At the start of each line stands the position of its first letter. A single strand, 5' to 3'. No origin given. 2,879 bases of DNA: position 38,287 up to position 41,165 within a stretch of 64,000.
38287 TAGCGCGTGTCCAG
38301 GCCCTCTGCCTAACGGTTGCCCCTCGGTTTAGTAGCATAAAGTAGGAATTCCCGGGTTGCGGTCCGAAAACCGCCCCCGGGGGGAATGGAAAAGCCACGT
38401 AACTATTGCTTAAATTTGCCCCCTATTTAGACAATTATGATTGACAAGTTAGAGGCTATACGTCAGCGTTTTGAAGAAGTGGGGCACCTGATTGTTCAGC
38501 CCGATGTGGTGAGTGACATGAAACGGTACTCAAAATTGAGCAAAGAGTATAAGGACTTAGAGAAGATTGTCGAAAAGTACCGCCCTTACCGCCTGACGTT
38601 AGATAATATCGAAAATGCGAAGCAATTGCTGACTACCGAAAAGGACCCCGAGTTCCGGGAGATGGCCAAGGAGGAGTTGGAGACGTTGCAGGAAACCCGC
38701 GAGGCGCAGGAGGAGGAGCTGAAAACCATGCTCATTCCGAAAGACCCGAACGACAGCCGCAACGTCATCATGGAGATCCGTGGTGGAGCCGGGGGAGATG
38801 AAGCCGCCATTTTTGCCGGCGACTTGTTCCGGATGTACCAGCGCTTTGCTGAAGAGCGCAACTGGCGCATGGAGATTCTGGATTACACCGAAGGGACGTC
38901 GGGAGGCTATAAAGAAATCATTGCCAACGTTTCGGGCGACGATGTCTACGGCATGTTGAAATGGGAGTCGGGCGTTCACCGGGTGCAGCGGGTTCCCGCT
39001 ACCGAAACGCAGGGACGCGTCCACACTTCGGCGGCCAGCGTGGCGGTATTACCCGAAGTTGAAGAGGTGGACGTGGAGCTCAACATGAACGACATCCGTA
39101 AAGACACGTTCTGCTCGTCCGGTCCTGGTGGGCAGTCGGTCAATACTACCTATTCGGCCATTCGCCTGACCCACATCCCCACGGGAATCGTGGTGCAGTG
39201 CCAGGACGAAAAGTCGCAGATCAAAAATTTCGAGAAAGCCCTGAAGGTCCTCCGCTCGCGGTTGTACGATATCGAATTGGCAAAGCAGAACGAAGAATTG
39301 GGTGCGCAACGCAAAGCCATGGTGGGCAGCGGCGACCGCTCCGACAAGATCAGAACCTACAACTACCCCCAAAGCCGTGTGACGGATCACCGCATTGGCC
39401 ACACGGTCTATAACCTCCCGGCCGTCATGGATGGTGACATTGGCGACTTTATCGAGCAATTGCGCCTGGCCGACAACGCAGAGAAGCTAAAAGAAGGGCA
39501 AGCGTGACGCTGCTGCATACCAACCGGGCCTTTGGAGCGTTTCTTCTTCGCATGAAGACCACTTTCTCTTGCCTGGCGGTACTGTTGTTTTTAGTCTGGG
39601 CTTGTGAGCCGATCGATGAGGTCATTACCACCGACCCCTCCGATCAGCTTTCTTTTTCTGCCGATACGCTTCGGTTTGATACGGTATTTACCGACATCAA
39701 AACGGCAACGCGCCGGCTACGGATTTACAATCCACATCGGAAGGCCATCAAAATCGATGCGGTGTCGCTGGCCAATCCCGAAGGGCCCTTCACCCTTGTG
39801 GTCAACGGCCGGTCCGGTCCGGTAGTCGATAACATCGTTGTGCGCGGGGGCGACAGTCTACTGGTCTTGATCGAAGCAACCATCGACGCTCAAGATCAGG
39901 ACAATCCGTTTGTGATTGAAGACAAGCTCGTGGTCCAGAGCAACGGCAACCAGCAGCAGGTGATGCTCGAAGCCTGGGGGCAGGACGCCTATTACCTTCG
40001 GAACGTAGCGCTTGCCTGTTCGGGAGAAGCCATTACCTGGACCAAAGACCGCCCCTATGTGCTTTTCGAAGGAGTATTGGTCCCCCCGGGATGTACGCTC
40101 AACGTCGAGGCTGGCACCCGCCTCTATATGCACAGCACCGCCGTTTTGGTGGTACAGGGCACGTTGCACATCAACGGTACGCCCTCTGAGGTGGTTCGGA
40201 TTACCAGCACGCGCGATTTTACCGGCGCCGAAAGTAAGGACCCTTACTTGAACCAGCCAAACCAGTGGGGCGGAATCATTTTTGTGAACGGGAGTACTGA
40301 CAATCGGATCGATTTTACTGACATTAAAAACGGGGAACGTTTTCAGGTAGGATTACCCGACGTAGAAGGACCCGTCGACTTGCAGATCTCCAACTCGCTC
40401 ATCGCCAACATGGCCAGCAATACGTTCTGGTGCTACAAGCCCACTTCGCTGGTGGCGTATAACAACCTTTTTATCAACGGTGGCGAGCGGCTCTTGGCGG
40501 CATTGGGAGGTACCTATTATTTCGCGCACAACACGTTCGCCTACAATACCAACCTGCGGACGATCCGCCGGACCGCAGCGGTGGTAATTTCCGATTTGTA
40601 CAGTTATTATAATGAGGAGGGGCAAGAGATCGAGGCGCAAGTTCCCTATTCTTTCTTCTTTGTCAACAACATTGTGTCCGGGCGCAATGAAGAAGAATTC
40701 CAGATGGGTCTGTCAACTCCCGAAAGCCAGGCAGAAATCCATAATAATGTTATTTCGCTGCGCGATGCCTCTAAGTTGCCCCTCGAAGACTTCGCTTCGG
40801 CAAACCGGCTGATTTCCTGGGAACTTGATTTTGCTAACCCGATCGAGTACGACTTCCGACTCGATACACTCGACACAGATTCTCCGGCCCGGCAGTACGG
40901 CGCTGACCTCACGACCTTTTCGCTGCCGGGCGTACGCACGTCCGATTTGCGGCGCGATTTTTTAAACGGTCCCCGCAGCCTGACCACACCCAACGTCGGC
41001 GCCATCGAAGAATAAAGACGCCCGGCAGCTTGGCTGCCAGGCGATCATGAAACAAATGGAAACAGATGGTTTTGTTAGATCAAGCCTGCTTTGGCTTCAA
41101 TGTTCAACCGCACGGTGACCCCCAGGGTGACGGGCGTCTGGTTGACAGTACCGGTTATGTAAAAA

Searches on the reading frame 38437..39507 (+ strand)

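Call 7: search_protein_families(library=pfam, proteins=[window:38437-39507:+], max_evalue=0.01)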
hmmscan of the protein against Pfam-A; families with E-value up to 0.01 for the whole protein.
window:38437-39507:+ (356 aa): 2 families
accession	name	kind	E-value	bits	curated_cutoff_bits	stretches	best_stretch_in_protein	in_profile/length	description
PF03462.23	PCRF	-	5.8e-78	261.6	24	1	9-202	2-194/194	PCRF domain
PF00472.26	RF-1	-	4e-41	140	35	1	209-319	1-116/116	RF-1 domain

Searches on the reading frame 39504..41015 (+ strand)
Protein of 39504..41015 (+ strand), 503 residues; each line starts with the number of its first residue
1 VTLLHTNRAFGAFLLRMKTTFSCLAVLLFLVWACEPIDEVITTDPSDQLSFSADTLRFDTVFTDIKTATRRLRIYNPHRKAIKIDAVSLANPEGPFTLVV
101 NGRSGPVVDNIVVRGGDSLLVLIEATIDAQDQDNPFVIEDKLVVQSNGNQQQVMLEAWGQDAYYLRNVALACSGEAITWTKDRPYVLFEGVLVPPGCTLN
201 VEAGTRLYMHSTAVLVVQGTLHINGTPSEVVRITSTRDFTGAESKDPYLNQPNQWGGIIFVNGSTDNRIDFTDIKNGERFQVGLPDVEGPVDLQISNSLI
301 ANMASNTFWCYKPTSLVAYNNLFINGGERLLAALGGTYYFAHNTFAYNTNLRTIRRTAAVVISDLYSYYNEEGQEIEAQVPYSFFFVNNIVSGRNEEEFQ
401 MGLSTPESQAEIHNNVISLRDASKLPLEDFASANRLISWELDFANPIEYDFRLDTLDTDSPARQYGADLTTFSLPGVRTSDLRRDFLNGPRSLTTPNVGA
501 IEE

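Call 7: search_protein_families(library=pfam, proteins=[window:39504-41015:+], max_evalue=0.01)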
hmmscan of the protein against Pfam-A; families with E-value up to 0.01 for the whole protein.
window:39504-41015:+ (503 aa): 2 families
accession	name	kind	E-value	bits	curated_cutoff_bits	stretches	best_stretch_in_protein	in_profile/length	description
PF21898.1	Sarcolamban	-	0.0023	18.1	27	1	19-33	9-23/28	Sarcolamban protein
PF13229.12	Beta_helix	-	0.0046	17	25.9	0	254-345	67-158/158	Right handed beta helix region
